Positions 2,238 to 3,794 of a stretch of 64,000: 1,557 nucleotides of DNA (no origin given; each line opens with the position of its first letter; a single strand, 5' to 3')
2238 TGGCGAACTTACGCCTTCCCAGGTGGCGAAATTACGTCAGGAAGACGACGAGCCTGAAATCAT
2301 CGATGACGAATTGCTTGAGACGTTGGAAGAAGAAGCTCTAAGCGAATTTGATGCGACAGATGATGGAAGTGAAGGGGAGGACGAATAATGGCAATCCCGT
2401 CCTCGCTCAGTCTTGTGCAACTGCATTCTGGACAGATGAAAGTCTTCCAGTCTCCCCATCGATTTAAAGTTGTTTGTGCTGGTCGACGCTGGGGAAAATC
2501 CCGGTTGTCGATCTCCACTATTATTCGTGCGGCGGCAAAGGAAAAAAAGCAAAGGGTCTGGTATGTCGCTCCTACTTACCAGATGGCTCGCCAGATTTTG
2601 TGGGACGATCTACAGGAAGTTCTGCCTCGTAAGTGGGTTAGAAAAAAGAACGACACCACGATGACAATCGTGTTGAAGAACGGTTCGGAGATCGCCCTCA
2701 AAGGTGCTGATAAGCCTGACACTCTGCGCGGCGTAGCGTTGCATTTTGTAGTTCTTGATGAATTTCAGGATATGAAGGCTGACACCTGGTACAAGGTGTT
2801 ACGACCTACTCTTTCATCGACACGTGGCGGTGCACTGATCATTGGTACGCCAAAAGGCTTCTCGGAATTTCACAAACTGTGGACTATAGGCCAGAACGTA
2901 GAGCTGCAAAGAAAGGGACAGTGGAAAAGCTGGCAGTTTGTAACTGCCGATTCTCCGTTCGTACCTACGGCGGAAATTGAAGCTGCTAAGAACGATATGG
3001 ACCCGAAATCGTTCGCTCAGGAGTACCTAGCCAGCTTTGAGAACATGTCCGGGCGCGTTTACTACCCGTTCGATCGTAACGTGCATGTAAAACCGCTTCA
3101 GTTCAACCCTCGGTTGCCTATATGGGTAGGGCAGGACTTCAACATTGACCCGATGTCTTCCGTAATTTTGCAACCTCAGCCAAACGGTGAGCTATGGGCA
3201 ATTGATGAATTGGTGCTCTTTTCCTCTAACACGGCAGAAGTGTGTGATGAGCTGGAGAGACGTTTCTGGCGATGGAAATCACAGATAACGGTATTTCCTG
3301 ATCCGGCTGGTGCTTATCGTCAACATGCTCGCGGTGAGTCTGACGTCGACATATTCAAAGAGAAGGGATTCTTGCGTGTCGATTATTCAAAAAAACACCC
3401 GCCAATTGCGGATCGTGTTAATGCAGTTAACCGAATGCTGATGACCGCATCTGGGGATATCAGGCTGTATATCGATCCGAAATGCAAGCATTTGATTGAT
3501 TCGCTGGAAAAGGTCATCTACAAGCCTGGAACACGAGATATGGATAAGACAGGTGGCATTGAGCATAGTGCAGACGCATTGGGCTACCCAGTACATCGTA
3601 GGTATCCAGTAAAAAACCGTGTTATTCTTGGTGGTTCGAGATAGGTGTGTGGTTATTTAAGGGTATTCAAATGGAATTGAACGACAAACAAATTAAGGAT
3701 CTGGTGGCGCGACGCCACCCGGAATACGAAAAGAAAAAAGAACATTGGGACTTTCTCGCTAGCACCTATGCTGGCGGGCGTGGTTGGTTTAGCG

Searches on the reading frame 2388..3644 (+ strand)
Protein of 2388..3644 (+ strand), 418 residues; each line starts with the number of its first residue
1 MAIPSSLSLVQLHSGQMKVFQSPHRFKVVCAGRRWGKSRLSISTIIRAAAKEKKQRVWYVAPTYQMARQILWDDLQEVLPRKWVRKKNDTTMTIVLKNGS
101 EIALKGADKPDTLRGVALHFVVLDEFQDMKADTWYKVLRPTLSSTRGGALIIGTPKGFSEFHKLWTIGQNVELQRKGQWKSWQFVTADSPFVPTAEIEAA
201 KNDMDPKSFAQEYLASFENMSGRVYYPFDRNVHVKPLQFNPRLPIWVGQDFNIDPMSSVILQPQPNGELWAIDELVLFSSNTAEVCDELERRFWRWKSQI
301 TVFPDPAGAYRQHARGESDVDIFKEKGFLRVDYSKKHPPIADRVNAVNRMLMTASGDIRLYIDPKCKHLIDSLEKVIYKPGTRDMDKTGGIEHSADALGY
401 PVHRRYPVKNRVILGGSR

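Call 31: search_dna_similar(query=window:2388-3644:+, collection=phages, mode=protein, max_rows=40, rows=spread)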
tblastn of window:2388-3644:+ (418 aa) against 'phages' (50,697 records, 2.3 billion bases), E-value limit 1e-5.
Records with a match: 2284; places in all: 2288; records where one place covers at least 80% of the query: 1519.
Best place of each record, by identity: >=99% 3; 95-99% 8; <60% 2273.
By first word of the organism name: Salmonella 636; Vibrio 474; Escherichia 393; Klebsiella 140; Mycobacterium 68; Synechococcus 54; Gordonia 46; Pseudomonas 45; Enterococcus 40; Microbacterium 38; and 74 more.
By host as written in the record: - 493; Escherichia coli 188; Salmonella enterica 77; Salmonella enterica subsp. enterica serovar Enteritidis 74; Salmonella enterica subsp. enterica serovar Typhimurium 66; Salmonella sp. 61; Salmonella enterica subsp. enterica serovar Enteritidis PT1 59; Klebsiella pneumoniae 42; and 452 more.
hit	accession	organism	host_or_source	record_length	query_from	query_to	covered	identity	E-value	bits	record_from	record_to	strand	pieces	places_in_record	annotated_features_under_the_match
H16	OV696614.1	Escherichia phage Cyrano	-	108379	1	418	100%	100.0%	0e+0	869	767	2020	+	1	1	Terminase Large subunit | Terminase small subunit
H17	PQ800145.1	Klebsiella phage Kpn_R1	Klebsiella pneumoniae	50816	1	409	98%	34.9%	2e-67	238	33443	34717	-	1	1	record has no annotation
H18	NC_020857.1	Cyanophage MED4-117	Prochlorococcus MED4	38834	12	406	94%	28.2%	6e-29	125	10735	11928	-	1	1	terminase large subunit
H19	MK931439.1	Escherichia phage Sciku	Escherichia coli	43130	10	413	97%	26.7%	7e-25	113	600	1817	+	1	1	large terminase subunit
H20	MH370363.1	Salmonella phage S106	Salmonella enterica serotype ...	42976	14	408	94%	26.4%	1e-25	115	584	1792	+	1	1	putative terminase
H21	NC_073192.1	Salmonella phage F118P13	Salmonella enterica subsp. enterica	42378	14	408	94%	26.1%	5e-25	114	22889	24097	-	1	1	terminase large subunit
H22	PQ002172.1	Salmonella phage vB_Sen_SG_WM_SEW_9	Salmonella enterica subsp. enterica ...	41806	25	408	92%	26.5%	8e-25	113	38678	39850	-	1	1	terminase large subunit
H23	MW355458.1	Salmonella phage vB_SenS_ER17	Salmonella enterica subsp. enterica ...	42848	25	408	92%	26.4%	2e-25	114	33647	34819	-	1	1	hypothetical protein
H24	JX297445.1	Salmonella phage vB_SenS_AG11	Salmonella enteritidis C417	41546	25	408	92%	26.4%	5e-25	114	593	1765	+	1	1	AG11_02: terminase large subunit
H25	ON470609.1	Escherichia phage vB_EcoS-473R12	Escherichia coli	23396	12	408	95%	25.5%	2e-27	121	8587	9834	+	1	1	terminase large subunit | terminase small subunit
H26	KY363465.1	Providencia phage vB_PreS_PR1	Providencia sp.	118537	24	373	84%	28.7%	1e-22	106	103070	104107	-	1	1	terminase large subunit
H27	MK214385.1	Salmonella phage TS6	Salmonella sp.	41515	25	413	93%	25.3%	2e-24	112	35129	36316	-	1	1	putative terminase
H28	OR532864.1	Klebsiella phage RCIP0070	Klebsiella pneumoniae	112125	24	403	91%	25.8%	3e-20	99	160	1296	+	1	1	terminase, large subunit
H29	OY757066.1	Klebsiella phage vB_Ko_K70PH128C1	-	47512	16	408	94%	24.8%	2e-26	118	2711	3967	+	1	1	terminase large subunit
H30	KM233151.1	Escherichia phage EK99P-1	Escherichia coli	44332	29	408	91%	25.3%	6e-31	131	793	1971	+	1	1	terminase large subunit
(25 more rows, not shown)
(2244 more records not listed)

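Call 32: search_dna_similar(query=window:2388-3644:+, collection=plasmids, mode=protein, max_rows=40, rows=spread)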
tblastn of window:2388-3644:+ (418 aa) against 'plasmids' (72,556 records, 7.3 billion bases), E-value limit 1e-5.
Records with a match: 1037; places in all: 1052; records where one place covers at least 80% of the query: 993.
Best place of each record, by identity: >=99% 182; 95-99% 551; 90-95% 47; 80-90% 20; 60-80% 3; <60% 234.
By first word of the organism name: Klebsiella 345; Escherichia 208; Acinetobacter 197; Enterobacter 93; Yersinia 62; Salmonella 50; Citrobacter 25; Aeromonas 11; Cronobacter 10; Shigella 7; and 23 more.
By predicted mobility (MOB-suite, as given by PLSDB): non-mobilizable 879; mobilizable 138; conjugative 20.
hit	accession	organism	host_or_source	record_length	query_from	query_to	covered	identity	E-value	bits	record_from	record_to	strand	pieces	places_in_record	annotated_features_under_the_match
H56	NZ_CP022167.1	Escherichia coli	Homo sapiens,urine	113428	1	418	100%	100.0%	0e+0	869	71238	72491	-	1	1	phage terminase large subunit | hypothetical protein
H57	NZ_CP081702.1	Escherichia coli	-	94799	1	418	100%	100.0%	0e+0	869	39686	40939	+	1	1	phage terminase large subunit | hypothetical protein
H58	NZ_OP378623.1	Escherichia coli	-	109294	1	418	100%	100.0%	0e+0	869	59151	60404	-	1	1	phage terminase large subunit | hypothetical protein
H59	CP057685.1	Escherichia coli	culture,Pooled pig faecal samples ...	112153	1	418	100%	100.0%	0e+0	869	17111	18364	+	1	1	terminase | DNA-binding protein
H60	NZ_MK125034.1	Escherichia coli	-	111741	1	418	100%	99.8%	0e+0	868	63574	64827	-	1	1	phage terminase large subunit | hypothetical protein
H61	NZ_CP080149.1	Escherichia coli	chicken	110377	1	418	100%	99.5%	0e+0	867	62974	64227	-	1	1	phage terminase large subunit | hypothetical protein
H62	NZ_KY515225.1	Escherichia coli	-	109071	1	418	100%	99.5%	0e+0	867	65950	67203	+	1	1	phage terminase large subunit | hypothetical protein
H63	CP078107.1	Cronobacter sakazakii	environmental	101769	1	418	100%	96.7%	0e+0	847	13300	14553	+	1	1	phage terminase large subunit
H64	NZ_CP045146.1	Yersinia pestis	Marmota baibacina,Cell culture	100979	1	418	100%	96.4%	0e+0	847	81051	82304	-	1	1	phage terminase large subunit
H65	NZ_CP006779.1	Yersinia pestis 1412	-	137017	1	418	100%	96.4%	0e+0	847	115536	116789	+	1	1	phage terminase large subunit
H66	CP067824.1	Klebsiella pneumoniae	Homo sapiens,urine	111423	1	418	100%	96.4%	0e+0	847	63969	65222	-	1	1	terminase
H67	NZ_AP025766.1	Enterobacter hormaechei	Homo sapiens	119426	1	418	100%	96.4%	0e+0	847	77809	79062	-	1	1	phage terminase large subunit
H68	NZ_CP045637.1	Yersinia pestis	Homo sapiens,Tibetan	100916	1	418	100%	96.4%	0e+0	847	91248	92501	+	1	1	phage terminase large subunit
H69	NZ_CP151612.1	Yersinia pestis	Oropsylla silantiewi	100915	1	418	100%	96.4%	0e+0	847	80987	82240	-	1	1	phage terminase large subunit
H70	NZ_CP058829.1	Shigella flexneri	Stanley WWTPs_3 WWTPs effluent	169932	1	418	100%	96.4%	0e+0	847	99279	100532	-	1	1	phage terminase large subunit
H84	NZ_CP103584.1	Klebsiella pneumoniae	Homo sapiens,blood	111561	1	418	100%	90.7%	0e+0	803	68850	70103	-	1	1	phage terminase large subunit | hypothetical protein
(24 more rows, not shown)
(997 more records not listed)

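Call 68: get_annotated_region(hit=H84, flank=20000)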
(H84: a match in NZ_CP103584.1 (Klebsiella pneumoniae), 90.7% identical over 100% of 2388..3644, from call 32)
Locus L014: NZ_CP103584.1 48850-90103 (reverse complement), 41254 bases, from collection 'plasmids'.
description: Klebsiella pneumoniae strain 1498 plasmid pMB7868_2, complete sequence
organism: Klebsiella pneumoniae (NCBI taxid 573)
taxonomy: Bacteria; Pseudomonadota; Gammaproteobacteria; Enterobacterales; Enterobacteriaceae; Klebsiella; Klebsiella pneumoniae
host: -; source: Homo sapiens,blood; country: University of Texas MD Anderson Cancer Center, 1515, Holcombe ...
typing (MOB-suite, as given by PLSDB): non-mobilizable; replicon rep_cluster_2469
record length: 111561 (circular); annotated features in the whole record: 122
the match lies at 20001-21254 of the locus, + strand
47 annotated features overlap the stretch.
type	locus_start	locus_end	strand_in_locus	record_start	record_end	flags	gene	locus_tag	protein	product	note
CDS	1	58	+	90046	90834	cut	-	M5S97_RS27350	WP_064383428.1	Rha family transcriptional regulator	-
CDS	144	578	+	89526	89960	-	-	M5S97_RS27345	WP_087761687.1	hypothetical protein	-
CDS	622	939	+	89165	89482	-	-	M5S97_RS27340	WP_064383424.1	energy transducer TonB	GO:0055085 - transmembrane transport [Evidence IEA]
CDS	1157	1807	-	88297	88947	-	-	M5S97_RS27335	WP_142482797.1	hypothetical protein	-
CDS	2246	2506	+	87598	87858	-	-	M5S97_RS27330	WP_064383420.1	hypothetical protein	-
CDS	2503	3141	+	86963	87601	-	-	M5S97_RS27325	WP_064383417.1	HD domain-containing protein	-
CDS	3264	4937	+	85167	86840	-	-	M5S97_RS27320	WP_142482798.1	DUF4942 domain-containing protein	-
CDS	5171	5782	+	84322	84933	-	-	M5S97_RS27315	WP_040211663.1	hypothetical protein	-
CDS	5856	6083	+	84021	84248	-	-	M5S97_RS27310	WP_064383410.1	hypothetical protein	-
CDS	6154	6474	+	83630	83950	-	-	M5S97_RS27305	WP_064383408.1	hypothetical protein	-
CDS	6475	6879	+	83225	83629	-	-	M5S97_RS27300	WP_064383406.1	hypothetical protein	-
CDS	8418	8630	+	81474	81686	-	-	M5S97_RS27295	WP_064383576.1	hypothetical protein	-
CDS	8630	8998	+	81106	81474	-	-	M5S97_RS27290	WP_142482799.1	hypothetical protein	-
CDS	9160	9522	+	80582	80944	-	-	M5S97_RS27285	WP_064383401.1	hypothetical protein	-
CDS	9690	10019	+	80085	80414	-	-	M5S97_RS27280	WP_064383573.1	hypothetical protein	-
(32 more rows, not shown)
